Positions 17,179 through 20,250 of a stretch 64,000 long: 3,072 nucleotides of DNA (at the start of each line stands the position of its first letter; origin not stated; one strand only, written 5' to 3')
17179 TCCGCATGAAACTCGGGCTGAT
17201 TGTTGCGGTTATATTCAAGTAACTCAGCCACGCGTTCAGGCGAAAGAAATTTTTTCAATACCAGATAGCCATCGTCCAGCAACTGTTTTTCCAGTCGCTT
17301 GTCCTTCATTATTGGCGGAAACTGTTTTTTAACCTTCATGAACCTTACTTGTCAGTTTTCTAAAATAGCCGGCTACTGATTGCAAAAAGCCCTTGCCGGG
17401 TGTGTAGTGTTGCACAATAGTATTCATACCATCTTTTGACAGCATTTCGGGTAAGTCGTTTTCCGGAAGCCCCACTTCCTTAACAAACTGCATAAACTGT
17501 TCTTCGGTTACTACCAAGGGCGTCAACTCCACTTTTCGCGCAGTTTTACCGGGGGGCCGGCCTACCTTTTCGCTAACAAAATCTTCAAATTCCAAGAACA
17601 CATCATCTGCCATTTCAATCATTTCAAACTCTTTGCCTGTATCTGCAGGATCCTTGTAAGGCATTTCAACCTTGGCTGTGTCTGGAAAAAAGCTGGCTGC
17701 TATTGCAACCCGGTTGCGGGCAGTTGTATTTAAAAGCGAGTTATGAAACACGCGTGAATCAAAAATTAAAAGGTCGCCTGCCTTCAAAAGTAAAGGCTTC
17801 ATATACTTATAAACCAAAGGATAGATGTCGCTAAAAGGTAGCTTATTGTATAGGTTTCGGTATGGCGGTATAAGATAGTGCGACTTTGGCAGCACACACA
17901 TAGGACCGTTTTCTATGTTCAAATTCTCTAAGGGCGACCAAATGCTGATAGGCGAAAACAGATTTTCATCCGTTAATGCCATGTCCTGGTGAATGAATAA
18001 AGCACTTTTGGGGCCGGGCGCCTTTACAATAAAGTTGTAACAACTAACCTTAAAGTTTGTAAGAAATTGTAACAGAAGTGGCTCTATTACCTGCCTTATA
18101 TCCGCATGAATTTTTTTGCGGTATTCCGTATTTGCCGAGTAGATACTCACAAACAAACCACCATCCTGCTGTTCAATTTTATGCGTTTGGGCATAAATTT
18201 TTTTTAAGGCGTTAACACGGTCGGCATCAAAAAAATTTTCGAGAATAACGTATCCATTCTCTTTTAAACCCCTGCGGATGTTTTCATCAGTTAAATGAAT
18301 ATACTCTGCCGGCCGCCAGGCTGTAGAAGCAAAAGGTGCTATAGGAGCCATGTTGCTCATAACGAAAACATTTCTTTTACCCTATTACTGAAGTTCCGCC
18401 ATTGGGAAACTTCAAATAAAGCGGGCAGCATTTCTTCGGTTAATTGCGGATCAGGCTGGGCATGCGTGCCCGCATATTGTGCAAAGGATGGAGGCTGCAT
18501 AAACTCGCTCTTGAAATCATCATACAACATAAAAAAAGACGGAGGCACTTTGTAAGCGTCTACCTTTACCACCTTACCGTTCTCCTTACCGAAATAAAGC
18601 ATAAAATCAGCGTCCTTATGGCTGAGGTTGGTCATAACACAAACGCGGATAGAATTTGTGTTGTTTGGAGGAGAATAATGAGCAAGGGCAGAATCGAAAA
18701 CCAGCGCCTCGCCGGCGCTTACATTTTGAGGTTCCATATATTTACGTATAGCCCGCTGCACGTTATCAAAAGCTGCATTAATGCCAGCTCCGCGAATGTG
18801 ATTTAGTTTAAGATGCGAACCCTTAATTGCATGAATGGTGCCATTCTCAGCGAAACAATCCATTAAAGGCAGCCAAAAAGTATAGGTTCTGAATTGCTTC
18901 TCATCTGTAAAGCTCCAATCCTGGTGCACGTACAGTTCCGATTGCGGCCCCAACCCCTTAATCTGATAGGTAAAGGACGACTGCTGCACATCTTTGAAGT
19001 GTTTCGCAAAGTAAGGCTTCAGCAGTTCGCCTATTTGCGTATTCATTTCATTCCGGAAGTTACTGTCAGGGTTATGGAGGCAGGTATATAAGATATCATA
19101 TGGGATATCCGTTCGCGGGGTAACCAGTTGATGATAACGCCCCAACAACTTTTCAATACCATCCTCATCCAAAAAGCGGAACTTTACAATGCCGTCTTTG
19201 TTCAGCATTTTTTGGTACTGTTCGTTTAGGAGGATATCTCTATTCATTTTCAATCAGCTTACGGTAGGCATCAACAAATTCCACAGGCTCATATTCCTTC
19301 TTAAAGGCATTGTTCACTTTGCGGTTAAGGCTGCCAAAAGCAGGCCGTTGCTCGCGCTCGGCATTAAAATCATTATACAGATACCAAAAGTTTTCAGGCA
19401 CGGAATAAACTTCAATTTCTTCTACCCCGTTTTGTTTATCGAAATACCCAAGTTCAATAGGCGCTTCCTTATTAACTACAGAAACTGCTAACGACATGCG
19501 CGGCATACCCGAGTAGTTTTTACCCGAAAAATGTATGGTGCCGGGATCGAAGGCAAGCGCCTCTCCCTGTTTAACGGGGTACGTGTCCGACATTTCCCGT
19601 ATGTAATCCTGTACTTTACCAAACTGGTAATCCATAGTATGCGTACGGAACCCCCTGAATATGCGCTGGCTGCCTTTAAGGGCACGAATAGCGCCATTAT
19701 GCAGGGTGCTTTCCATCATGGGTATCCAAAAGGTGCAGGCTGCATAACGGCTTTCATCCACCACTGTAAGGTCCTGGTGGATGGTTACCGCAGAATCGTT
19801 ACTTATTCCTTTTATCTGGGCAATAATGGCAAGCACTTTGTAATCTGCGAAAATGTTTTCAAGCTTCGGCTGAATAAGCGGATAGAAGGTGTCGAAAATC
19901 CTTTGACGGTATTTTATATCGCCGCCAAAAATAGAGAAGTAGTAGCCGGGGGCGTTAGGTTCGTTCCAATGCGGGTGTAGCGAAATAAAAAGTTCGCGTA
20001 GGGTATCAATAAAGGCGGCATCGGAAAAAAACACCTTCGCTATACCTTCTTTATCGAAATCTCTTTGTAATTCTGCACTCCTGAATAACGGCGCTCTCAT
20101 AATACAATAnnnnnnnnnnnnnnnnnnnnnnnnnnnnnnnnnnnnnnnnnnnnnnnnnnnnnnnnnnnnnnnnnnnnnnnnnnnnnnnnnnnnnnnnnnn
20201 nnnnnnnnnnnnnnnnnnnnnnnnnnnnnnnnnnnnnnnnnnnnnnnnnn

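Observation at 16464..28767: Extreme paralog expansion: ten PhyH-type dioxygenase domains in eight genes, six of them sandwiched between wzm and wzt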

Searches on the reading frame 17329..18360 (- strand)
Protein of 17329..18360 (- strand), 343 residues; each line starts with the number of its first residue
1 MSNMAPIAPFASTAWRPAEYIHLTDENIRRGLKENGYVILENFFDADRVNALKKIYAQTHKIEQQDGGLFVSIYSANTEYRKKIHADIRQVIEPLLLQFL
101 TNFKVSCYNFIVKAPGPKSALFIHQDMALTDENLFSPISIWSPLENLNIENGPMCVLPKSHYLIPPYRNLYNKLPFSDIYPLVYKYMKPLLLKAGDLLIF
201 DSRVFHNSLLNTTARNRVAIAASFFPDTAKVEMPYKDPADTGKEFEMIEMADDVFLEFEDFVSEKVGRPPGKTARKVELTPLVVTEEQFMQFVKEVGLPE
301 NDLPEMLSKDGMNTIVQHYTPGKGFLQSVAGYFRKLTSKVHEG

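Call 3: search_protein_families(library=pfam, proteins=[window:17329-18360:-], max_evalue=0.01)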
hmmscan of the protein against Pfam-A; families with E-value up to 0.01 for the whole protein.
window:17329-18360:- (343 aa): 1 family
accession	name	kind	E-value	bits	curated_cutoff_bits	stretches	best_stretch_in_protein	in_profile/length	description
PF05721.19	PhyH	-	2.4e-19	70.9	22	1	33-218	2-212/213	Phytanoyl-CoA dioxygenase (PhyH)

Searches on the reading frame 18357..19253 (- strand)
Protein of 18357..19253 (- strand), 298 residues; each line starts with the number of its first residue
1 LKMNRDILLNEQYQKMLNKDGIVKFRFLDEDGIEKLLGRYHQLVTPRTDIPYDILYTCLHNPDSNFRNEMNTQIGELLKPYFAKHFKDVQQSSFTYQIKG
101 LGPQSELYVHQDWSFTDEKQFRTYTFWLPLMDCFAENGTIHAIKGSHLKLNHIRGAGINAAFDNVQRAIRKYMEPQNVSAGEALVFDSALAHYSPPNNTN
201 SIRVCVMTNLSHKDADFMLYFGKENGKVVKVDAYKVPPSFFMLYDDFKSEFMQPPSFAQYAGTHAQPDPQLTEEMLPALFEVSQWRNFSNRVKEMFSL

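Call 3: search_protein_families(library=pfam, proteins=[window:18357-19253:-], max_evalue=0.01)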
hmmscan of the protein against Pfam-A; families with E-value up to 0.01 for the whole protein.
window:18357-19253:- (298 aa): 2 families
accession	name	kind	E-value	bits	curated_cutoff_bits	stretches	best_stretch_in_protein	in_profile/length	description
PF05721.19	PhyH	-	5e-16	60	22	1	26-204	11-212/213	Phytanoyl-CoA dioxygenase (PhyH)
PF13759.12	2OG-FeII_Oxy_5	-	0.0029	18.4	27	1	177-208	69-100/101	Putative 2OG-Fe(II) oxygenase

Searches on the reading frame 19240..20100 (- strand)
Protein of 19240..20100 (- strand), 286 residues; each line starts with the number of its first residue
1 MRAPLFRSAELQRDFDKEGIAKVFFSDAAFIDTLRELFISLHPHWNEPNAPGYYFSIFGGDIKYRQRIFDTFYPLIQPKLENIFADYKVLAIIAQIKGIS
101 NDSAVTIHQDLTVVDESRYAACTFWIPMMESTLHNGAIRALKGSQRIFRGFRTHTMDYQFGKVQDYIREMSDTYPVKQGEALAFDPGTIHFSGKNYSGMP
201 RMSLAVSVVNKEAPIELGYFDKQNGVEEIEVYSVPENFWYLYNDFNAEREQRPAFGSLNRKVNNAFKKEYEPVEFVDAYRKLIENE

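Call 3: search_protein_families(library=pfam, proteins=[window:19240-20100:-], max_evalue=0.01)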
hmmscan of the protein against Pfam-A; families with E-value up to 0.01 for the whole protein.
window:19240-20100:- (286 aa): 1 family
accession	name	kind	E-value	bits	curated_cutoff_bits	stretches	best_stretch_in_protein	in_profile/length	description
PF05721.19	PhyH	-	9.7e-15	55.9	22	1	96-202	101-212/213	Phytanoyl-CoA dioxygenase (PhyH)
